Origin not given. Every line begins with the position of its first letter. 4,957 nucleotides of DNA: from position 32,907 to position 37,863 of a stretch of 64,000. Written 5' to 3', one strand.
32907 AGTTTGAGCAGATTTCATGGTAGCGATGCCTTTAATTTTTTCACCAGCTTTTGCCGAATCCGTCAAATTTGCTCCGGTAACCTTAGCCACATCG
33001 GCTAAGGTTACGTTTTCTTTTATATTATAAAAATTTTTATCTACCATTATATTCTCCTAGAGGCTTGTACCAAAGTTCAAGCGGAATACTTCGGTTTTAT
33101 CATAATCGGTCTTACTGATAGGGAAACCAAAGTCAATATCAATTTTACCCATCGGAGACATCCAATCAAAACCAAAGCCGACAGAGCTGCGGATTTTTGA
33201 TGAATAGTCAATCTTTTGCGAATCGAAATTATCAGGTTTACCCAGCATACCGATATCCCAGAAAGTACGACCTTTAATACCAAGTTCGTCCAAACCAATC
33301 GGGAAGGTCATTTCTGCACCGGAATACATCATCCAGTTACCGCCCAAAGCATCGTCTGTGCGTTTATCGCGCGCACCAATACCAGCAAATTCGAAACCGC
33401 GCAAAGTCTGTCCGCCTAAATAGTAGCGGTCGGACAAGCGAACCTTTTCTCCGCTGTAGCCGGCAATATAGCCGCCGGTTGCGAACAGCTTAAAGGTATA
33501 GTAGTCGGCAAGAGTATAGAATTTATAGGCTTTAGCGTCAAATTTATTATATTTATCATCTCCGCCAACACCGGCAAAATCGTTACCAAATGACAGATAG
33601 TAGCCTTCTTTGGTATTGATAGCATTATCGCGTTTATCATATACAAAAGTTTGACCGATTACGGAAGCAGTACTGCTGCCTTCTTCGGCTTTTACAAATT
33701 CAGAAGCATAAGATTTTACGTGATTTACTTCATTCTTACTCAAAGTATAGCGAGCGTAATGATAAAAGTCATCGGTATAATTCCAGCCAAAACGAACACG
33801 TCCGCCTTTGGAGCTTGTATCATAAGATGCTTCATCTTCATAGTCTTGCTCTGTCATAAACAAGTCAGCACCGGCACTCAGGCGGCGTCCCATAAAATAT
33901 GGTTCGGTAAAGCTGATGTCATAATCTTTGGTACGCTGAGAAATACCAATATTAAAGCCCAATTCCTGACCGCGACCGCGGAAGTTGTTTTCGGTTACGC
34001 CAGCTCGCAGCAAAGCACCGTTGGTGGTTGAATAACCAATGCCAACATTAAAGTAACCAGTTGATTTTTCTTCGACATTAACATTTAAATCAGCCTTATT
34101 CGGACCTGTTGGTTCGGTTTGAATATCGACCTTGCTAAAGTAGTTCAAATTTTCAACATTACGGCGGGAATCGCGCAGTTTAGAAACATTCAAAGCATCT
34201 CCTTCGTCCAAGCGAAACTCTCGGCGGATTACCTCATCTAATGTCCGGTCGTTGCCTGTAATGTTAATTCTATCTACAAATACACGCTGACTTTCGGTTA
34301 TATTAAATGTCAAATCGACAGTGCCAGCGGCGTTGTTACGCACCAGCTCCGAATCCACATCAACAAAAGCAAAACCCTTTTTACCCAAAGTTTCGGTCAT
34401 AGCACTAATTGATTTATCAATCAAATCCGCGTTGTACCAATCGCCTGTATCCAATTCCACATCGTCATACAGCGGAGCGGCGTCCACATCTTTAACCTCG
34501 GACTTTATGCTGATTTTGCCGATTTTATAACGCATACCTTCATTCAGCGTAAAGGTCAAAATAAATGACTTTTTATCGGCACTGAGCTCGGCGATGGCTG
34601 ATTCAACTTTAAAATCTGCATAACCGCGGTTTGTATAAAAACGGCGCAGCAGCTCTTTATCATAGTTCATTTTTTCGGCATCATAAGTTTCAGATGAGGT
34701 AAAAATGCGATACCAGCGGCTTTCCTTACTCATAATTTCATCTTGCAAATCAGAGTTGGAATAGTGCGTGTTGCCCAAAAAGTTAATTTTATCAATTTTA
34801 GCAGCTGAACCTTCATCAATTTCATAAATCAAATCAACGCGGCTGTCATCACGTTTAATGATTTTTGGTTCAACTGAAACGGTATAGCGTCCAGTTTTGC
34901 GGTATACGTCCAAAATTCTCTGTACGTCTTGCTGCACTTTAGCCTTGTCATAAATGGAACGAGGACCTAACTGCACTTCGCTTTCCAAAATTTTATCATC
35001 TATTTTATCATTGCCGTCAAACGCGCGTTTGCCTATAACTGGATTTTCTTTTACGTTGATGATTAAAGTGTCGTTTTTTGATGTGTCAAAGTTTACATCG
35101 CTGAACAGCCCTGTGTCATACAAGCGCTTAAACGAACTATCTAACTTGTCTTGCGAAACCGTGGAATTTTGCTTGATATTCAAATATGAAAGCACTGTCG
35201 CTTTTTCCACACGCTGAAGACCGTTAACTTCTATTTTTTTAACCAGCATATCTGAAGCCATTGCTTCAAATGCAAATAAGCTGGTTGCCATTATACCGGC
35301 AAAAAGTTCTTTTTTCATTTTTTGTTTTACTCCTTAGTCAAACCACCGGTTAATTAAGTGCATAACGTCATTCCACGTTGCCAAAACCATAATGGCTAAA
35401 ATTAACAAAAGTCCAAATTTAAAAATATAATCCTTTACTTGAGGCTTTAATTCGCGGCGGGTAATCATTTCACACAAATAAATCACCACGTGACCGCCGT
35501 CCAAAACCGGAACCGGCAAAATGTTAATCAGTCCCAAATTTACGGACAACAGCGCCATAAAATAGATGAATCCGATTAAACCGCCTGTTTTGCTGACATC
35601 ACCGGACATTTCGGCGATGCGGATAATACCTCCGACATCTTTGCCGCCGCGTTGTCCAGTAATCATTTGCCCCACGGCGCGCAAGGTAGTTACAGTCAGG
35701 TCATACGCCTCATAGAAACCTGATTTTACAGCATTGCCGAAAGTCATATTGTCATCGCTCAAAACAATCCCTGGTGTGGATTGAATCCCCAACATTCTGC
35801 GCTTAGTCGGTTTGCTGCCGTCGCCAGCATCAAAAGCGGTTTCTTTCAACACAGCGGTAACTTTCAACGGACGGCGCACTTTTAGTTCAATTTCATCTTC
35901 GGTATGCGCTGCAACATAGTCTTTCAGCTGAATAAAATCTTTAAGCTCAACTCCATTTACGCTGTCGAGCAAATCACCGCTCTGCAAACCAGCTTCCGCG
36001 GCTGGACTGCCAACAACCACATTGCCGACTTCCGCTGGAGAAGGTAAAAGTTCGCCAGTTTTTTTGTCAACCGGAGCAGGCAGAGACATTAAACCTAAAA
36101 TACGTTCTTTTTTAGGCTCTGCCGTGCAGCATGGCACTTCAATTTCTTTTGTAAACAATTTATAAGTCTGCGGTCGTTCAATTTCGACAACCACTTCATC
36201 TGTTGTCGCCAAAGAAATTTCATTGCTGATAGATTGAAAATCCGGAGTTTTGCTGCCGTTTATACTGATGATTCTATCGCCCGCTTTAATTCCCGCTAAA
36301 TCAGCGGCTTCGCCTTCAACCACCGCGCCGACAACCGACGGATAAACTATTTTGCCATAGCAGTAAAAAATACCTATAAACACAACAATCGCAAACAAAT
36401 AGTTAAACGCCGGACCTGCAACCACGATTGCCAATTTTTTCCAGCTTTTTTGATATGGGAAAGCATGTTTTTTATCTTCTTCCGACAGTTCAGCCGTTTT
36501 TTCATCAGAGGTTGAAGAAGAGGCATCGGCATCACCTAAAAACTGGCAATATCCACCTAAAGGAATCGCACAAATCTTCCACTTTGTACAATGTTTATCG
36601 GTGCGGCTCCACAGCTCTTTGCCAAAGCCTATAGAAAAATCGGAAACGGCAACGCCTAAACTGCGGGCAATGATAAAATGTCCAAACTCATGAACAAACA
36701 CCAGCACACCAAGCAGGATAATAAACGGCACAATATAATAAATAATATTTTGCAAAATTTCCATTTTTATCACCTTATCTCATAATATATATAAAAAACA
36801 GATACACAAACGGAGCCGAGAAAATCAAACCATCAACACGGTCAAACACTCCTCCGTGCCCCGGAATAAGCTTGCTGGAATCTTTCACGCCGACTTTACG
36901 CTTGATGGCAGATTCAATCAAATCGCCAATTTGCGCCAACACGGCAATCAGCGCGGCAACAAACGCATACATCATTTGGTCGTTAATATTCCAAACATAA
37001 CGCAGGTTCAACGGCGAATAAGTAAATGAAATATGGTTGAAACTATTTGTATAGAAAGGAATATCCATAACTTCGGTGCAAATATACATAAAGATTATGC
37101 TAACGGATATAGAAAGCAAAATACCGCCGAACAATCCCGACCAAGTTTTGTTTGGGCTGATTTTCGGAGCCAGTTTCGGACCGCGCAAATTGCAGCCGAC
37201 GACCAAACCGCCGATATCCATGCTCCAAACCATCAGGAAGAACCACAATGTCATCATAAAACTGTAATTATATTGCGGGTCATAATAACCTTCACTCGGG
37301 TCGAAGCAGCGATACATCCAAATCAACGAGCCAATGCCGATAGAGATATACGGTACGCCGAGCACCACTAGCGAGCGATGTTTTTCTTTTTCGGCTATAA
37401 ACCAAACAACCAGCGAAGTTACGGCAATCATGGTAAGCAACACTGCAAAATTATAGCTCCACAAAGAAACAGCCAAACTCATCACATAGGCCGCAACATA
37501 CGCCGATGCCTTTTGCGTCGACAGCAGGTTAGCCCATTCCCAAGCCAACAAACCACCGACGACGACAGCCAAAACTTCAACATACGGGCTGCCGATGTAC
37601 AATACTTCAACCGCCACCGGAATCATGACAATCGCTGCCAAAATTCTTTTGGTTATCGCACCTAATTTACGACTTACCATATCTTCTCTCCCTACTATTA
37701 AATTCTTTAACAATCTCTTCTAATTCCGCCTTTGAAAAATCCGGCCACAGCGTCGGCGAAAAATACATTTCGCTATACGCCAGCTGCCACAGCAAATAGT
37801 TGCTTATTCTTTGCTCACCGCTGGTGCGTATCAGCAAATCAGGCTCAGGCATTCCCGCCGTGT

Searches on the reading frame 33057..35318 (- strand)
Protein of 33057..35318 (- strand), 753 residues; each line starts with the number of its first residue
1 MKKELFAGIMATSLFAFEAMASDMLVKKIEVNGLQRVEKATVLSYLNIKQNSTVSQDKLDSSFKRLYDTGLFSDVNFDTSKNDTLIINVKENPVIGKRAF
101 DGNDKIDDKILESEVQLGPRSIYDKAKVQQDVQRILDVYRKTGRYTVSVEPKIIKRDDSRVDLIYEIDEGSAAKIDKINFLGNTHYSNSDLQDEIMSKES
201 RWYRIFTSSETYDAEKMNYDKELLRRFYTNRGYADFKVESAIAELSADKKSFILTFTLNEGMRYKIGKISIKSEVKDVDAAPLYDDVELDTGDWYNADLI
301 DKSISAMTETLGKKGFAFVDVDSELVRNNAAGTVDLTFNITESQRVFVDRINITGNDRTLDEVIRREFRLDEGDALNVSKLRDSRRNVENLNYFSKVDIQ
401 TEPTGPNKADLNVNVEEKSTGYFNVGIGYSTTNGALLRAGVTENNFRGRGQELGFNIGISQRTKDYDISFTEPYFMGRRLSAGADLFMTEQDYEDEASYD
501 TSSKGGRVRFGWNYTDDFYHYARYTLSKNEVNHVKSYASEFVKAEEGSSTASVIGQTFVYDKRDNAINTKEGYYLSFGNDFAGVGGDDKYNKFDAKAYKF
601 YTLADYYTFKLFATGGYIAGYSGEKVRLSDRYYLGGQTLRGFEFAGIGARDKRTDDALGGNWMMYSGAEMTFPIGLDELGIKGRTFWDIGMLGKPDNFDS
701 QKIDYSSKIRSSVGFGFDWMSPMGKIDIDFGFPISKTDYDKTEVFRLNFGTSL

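Call 11: search_protein_families(library=pfam, proteins=[window:33057-35318:-])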
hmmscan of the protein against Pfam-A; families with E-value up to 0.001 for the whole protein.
window:33057-35318:- (753 aa): 3 families
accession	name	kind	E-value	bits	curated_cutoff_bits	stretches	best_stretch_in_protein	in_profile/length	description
PF01103.29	Omp85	-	2.4e-67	228.2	24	1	445-752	1-324/325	Omp85 superfamily domain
PF07244.20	POTRA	-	5.4e-66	219.7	21.3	5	174-261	2-79/79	Surface antigen variable number repeat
PF08478.15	POTRA_1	-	0.00011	22.8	23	0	26-54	3-31/69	POTRA domain, FtsQ-type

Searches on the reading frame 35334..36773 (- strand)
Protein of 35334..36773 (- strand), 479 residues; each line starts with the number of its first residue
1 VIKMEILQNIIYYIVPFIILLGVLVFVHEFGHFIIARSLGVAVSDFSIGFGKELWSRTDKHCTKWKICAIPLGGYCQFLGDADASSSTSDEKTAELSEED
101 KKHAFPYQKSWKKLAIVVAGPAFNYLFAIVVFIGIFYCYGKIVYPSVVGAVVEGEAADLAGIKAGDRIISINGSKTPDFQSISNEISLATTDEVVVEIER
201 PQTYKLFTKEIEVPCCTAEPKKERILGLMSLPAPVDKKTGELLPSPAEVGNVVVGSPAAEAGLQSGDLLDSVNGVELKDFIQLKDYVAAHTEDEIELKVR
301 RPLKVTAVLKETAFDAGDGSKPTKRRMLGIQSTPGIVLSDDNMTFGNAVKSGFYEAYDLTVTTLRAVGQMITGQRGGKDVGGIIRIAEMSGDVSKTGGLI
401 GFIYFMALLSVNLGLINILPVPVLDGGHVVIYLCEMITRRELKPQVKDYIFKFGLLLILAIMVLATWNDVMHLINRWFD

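Call 37: search_protein_families(library=ncbifam, proteins=[window:35334-36773:-], max_evalue=0.001)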
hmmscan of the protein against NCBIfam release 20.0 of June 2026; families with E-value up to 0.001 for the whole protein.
window:35334-36773:- (479 aa): 16 families
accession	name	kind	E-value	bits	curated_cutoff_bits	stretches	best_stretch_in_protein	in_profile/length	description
TIGR00054.1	TIGR00054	equivalog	1.5e-87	294.2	147.55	1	10-474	3-420/421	RIP metalloprotease RseP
NF008046.0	PRK10779.1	equivalog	1.2e-72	245.4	477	1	9-471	3-448/450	sigma E protease regulator RseP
TIGR02037.1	degP_htrA_DO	subfamily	1.3e-15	57.3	416.2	2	247-309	261-327/434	Do family serine endopeptidase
TIGR02860.1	spore_IV_B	equivalog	3.6e-10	39.4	305.25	1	254-303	122-171/402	SpoIVB peptidase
NF041199.1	trx7_PDZ_seleno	equivalog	5e-09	35.5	300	0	248-304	206-264/390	Trx7/PDZ domain-containing (seleno)protein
NF041521.1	HhoA_HhoB_HtrA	equivalog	7.7e-09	35.3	450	1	249-304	267-323/335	HhoA/HhoB/HtrA family serine endopeptidase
NF007526.1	PRK10139.1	equivalog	1e-07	31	756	0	247-308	293-355/456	serine endoprotease DegQ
TIGR00225.1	prc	subfamily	4.1e-07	29.4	218.6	0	147-223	65-148/335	C-terminal processing peptidase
NF045589.1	Cterm_S41_CtpB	exception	4.5e-07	28.8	633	0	150-222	136-214/416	carboxyl-terminal processing protease CtpB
NF008189.1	PRK10942.1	equivalog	1.1e-06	27.3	720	0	148-187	317-356/477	serine endoprotease DegP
NF047968.1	SerProtHtrA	equivalog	4.1e-06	26.4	470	0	249-303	293-348/357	serine protease HtrA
NF040965.1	MamP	equivalog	4.2e-05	23.3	300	0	257-303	146-193/290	magnetosome magnetite formation protein MamP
NF045588.1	Cterm_S41_CtpA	exception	8.9e-05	21.5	625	0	150-203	130-185/401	carboxyl-terminal processing protease CtpA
TIGR03279.1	cyano_FeS_chp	hypoth_equivalog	9.9e-05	21.2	574.7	0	249-300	2-50/433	TIGR03279 family radical SAM protein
NF041515.1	GspC_delta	equivalog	0.00013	21.8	150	0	255-301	252-299/311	type II secretion system protein GspC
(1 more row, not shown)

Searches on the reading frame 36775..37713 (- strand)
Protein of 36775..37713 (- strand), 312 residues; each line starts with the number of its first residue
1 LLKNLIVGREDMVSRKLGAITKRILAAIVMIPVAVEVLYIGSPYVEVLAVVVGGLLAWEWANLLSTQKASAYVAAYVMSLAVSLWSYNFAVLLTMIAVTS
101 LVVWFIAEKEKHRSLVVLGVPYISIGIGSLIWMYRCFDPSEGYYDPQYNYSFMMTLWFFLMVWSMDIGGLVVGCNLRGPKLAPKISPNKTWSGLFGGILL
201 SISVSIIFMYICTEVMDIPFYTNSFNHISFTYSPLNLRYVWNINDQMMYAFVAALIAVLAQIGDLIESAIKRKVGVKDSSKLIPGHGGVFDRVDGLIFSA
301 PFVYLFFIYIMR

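Call 37: search_protein_families(library=ncbifam, proteins=[window:36775-37713:-], max_evalue=0.001)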
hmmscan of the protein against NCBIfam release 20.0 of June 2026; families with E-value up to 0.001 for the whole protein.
window:36775-37713:- (312 aa): 2 families
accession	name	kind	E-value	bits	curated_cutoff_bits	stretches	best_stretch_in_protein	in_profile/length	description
NF008635.0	PRK11624.1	equivalog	1.5e-29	103.3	385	1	22-306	4-277/285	phosphatidate cytidylyltransferase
NF003114.0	PRK04032.1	equivalog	1e-05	25.4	148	1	188-283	49-117/172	CDP-2,3-bis-(O-geranylgeranyl)-sn-glycerol synthase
